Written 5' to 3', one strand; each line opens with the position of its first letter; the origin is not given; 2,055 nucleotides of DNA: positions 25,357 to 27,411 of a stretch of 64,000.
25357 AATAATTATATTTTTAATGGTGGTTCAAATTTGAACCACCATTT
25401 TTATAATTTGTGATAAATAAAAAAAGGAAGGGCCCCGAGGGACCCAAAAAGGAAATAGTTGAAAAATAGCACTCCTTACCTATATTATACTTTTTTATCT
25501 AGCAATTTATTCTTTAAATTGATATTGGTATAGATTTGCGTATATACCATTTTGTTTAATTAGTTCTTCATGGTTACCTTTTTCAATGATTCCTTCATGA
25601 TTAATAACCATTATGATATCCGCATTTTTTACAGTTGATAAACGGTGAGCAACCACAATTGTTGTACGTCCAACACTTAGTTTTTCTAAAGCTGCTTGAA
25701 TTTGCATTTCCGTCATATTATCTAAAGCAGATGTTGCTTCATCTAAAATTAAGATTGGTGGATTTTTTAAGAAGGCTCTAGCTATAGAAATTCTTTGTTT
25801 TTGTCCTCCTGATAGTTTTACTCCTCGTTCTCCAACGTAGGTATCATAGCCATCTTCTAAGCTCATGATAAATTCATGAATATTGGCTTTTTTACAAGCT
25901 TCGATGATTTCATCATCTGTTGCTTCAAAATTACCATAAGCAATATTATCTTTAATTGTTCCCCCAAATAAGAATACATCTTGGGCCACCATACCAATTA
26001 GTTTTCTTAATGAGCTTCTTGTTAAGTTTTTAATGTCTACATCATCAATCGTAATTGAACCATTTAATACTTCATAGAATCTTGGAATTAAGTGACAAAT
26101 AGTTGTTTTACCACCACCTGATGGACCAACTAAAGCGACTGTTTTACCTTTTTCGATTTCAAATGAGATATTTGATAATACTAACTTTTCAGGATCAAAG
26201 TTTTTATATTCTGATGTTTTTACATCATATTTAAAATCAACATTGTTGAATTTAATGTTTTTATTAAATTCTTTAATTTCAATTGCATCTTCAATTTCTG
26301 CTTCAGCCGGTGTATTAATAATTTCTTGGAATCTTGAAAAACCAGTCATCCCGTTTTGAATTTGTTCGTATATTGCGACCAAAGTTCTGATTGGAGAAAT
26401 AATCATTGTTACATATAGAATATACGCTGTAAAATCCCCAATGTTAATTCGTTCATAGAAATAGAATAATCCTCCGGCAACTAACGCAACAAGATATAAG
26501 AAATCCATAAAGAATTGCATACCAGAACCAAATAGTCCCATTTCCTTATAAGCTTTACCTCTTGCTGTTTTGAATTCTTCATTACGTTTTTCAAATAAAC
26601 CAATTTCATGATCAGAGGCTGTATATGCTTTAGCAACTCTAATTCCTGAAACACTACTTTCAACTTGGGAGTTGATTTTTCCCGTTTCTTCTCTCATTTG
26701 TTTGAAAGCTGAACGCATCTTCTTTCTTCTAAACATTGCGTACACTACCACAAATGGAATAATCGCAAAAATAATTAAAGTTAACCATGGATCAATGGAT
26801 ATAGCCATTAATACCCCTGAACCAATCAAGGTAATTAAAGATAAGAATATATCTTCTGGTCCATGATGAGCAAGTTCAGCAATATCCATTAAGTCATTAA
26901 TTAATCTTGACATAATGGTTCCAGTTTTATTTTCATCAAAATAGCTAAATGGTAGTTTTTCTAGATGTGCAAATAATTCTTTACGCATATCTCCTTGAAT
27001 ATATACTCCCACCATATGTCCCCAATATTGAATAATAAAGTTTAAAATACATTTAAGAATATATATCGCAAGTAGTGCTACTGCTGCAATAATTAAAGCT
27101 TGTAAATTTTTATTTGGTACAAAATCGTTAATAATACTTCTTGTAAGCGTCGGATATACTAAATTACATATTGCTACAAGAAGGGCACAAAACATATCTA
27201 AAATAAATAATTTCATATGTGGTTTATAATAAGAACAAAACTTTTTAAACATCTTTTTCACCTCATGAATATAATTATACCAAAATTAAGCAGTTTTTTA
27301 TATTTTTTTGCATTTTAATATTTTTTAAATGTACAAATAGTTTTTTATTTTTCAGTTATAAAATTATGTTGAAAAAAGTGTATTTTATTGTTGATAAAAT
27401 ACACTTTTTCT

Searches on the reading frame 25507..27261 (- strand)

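Call 22: search_protein_families(library=ncbifam, proteins=[window:25507-27261:-], max_evalue=0.001)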
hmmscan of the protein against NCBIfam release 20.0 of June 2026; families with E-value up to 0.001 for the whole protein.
window:25507-27261:- (584 aa): 188 families (the best 25 are shown)
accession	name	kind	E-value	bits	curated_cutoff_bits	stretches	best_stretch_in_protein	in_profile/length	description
TIGR02203.1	MsbA_lipidA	equivalog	4.7e-139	464.5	602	1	5-584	2-572/572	lipid A export permease/ATP-binding protein MsbA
TIGR02204.1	MsbA_rel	hypoth_equivalog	2.5e-128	429.3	780.4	1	6-582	7-576/576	ABC transporter, permease/ATP-binding protein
NF052233.1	CphA_assoc_ABC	equivalog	1.3e-121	407.3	880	1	8-583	175-745/766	cyanophycin metabolism-associated ABC transporter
TIGR00958.1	3a01208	subfamily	4.4e-117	392.2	874.6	1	4-577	148-710/711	antigen peptide transporter 2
NF008381.0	PRK11176.1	equivalog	9e-117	390.8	867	1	3-583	11-581/582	lipid A ABC transporter ATP-binding protein/permease MsbA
NF045513.1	HepA_fam_ABC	equivalog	3.3e-116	389.1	725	1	57-582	96-610/610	heterocyst formation ABC transporter subunit HepA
NF010178.0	PRK13657.1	equivalog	5.3e-110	368.6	733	1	3-582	5-571/588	glucan ABC transporter ATP-binding protein/ permease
TIGR01846.1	type_I_sec_HlyB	subfamily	1.2e-108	364.3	725.55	1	16-581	138-692/694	type I secretion system permease/ATPase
TIGR03796.1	NHLM_micro_ABC1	equivalog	8.8e-101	338.2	853.3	1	18-577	155-708/710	NHLP family bacteriocin export ABC transporter peptidase/permease/ATPase subunit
NF008055.0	PRK10789.1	equivalog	2.4e-97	326.8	845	1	3-582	2-572/590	SmdA family multidrug ABC transporter permease/ATP-binding protein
TIGR03375.1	type_I_sec_LssB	subfamily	5.2e-96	322.5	693.1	1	15-571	147-692/696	type I secretion system permease/ATPase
TIGR01193.1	bacteriocin_ABC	subfamily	1.9e-92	311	523.85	1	4-579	143-707/708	peptide cleavage/export ABC transporter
TIGR03797.1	NHLM_micro_ABC2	equivalog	3.7e-89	300.1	709.4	1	23-581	142-685/686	NHLP bacteriocin export ABC transporter permease/ATPase subunit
TIGR01192.1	chvA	subfamily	5.1e-85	286.3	585.4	1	10-578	12-567/585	glucan export ABC transporter ATP-binding protein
TIGR01842.1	type_I_sec_PrtD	subfamily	9e-82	275.3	510.15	1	19-570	8-543/544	type I secretion system permease/ATPase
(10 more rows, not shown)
